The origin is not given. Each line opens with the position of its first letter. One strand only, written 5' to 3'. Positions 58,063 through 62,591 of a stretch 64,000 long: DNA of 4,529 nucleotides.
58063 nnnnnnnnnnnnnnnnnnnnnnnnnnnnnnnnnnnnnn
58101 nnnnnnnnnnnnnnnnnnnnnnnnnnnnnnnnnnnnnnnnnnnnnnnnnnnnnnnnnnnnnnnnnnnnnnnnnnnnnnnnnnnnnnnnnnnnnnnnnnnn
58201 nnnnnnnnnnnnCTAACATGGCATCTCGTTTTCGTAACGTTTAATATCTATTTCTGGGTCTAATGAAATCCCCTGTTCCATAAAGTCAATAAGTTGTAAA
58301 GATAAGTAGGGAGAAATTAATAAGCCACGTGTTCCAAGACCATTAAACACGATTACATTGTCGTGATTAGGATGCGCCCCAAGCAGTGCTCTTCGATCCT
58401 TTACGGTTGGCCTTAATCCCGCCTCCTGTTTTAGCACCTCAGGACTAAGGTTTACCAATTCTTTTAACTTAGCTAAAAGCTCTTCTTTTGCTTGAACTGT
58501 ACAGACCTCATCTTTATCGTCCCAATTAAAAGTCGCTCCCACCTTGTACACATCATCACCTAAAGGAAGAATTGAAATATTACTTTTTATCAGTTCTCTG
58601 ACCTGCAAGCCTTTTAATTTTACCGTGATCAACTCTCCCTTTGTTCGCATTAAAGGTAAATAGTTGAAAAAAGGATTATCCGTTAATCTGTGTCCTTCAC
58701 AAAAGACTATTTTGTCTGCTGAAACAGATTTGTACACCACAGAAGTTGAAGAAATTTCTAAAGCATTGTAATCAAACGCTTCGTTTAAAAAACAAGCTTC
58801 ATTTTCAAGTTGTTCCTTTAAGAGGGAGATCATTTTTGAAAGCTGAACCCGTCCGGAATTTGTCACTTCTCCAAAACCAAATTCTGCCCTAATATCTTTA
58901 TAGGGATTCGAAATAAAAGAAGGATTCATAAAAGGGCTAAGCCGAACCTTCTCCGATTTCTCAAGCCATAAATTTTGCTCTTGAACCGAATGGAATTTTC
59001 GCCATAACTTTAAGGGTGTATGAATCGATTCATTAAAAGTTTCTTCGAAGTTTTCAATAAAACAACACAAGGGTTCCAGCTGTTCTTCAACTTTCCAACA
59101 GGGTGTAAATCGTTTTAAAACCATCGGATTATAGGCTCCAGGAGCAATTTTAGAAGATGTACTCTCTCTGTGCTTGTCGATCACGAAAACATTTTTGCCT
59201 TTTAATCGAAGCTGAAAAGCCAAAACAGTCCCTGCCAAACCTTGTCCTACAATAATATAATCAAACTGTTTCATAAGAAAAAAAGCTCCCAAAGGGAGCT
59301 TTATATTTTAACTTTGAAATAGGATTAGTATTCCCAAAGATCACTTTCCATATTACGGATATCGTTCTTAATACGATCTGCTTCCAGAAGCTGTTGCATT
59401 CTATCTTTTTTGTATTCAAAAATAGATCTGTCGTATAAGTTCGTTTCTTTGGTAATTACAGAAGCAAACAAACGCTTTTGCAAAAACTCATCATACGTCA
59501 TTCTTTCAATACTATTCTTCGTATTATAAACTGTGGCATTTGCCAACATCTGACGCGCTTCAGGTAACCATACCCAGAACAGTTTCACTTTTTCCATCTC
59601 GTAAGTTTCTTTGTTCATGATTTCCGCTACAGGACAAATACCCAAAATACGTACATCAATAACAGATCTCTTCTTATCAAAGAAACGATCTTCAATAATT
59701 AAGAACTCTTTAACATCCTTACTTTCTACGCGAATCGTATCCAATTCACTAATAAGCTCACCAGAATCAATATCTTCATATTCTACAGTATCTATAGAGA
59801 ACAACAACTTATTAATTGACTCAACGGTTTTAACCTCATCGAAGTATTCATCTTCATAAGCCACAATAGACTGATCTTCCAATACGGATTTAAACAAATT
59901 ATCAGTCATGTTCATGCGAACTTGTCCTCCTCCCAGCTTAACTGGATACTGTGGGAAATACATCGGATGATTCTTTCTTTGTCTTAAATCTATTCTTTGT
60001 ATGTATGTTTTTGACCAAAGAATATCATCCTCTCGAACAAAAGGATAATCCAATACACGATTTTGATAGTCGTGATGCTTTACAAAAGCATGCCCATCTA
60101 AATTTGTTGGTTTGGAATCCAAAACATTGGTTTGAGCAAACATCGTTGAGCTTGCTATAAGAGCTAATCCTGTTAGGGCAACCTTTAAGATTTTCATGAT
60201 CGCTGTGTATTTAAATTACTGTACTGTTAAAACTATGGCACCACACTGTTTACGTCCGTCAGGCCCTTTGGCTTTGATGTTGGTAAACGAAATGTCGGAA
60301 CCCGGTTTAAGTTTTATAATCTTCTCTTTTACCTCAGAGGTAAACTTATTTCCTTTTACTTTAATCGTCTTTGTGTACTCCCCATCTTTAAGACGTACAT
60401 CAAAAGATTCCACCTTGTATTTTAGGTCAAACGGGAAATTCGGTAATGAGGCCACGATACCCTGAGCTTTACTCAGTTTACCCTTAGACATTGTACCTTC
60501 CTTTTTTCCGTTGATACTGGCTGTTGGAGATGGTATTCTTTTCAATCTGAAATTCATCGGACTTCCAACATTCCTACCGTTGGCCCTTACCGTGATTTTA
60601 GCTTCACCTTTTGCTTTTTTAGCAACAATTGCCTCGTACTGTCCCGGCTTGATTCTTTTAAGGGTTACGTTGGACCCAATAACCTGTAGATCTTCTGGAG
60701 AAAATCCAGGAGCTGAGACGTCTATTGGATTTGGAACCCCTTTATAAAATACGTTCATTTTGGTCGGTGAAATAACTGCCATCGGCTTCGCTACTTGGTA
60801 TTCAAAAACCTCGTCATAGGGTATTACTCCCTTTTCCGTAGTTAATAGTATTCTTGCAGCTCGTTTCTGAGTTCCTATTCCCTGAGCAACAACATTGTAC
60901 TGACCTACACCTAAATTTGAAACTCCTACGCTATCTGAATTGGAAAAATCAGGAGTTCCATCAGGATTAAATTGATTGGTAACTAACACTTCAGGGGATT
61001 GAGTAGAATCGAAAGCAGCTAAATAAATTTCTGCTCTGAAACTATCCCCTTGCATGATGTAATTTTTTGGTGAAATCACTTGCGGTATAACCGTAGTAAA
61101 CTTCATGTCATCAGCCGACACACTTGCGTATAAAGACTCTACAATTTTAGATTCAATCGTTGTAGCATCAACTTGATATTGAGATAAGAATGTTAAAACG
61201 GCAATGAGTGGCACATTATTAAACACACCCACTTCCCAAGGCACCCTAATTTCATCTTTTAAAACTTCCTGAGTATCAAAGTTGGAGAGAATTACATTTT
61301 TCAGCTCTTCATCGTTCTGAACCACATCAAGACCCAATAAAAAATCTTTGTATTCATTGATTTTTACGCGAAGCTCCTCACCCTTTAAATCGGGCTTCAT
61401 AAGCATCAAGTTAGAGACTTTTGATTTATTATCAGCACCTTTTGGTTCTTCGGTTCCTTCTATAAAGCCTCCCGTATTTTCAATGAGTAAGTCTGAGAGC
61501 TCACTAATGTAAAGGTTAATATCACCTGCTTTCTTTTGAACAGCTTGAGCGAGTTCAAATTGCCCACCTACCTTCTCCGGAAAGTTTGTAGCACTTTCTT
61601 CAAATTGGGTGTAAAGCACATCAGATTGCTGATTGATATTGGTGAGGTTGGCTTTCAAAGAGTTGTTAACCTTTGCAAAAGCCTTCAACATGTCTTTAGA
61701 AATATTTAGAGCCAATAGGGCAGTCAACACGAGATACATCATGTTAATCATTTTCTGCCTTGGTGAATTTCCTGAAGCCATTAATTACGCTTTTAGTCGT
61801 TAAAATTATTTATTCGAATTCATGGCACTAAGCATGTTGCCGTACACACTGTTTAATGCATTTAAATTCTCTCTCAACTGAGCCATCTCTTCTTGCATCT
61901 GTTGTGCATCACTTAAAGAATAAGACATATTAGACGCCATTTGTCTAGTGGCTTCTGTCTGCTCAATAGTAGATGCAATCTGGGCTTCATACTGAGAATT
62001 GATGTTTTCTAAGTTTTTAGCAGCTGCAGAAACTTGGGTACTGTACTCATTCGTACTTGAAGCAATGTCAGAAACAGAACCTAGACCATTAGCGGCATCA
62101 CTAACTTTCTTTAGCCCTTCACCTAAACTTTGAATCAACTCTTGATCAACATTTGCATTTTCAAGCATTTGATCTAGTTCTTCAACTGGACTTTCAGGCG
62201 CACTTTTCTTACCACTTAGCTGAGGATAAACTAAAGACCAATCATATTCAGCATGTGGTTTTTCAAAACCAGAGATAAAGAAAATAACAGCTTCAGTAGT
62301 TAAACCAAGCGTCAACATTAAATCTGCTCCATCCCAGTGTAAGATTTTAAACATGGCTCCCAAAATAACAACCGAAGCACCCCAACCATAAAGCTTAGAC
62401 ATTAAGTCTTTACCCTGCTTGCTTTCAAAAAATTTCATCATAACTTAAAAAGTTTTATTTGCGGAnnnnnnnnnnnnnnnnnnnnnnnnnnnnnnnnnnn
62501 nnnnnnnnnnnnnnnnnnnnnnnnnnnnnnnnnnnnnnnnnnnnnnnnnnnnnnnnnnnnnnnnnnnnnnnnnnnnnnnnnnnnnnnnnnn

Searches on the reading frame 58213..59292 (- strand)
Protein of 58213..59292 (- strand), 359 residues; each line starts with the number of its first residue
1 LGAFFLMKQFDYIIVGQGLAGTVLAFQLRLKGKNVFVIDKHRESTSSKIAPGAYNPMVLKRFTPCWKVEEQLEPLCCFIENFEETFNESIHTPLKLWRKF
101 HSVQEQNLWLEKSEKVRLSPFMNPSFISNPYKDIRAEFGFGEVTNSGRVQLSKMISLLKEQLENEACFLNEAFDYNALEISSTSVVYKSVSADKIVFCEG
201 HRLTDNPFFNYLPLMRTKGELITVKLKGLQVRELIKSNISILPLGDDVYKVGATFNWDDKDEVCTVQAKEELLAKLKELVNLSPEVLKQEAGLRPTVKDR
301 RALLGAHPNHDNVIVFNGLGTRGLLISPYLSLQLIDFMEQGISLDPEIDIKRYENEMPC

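Call 71: search_protein_families(library=pfam, proteins=[window:58213-59292:-], max_evalue=0.01)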
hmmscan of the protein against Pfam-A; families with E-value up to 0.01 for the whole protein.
window:58213-59292:- (359 aa): 5 families
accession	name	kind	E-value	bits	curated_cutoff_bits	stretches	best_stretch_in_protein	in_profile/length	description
PF01266.30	DAO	-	1.3e-19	71.4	27.9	1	11-330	1-346/353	FAD dependent oxidoreductase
PF00890.30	FAD_binding_2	-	0.00016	21.4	20.4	1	11-53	1-44/414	FAD binding domain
PF13450.12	NAD_binding_8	-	0.00039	21.1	21.9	1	14-43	1-30/68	NAD(P)-binding Rossmann-like domain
PF01494.25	FAD_binding_3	-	0.00064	19.5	22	1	12-46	4-38/349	FAD binding domain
PF07992.20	Pyr_redox_2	-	0.0052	16.7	26.1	1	10-44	1-35/291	Pyridine nucleotide-disulphide oxidoreductase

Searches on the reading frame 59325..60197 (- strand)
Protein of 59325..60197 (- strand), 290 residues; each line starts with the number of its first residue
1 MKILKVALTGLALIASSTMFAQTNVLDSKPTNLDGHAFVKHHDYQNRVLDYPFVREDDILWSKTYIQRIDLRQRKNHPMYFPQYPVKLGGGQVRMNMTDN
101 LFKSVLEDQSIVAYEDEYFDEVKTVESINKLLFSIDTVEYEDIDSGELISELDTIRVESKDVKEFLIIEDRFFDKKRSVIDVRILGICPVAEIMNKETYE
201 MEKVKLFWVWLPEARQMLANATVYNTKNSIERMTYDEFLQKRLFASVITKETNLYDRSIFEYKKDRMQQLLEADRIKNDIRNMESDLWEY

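Call 71: search_protein_families(library=pfam, proteins=[window:59325-60197:-], max_evalue=0.01)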
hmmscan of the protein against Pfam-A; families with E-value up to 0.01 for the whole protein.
window:59325-60197:- (290 aa): 1 family
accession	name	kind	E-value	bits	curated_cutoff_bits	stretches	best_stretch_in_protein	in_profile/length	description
PF19841.4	GldN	-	1.7e-57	195.1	23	1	54-289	1-228/228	Gliding motility associated protein GldN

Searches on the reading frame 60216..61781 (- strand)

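Call 69: search_protein_families(library=pfam, proteins=[window:60216-61781:-], max_evalue=0.00001)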
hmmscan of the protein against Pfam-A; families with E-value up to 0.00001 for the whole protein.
window:60216-61781:- (521 aa): 4 families
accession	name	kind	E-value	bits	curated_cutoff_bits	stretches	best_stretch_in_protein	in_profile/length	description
PF12081.13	GldM_1st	-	7.6e-33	114.6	25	1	30-219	1-193/194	GldM N-terminal domain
PF12080.14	GldM_4th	-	3.4e-20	73.2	24.6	1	417-512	1-103/114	GldM C-terminal domain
PF21602.3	GldM_3rd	-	5.3e-13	49.5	25.2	1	335-414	2-82/82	GldM third domain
PF21601.3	GldM_2nd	-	1.2e-11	45.4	24.4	1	223-332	2-98/98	GldM second domain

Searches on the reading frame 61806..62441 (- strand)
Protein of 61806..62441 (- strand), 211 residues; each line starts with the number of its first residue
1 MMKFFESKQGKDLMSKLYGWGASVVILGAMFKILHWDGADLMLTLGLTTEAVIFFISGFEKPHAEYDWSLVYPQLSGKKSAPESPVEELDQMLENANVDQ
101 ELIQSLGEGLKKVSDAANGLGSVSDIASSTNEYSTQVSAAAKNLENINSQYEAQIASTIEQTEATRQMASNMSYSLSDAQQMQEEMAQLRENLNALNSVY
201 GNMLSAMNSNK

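Call 71: search_protein_families(library=pfam, proteins=[window:61806-62441:-], max_evalue=0.01)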
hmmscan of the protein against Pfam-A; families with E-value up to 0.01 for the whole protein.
window:61806-62441:- (211 aa): 3 families
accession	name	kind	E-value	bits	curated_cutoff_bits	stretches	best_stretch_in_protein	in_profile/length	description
PF22827.1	GldL_N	-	2.5e-32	111.3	24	1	17-77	1-61/62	GldL N-terminal domain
PF20570.3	DUF6779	-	0.002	19.2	28.1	1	132-198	21-85/108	Domain of unknown function (DUF6779)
PF21097.3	SR_plectin_7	-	0.0024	18.7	27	0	131-204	6-74/116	Spectrin repeat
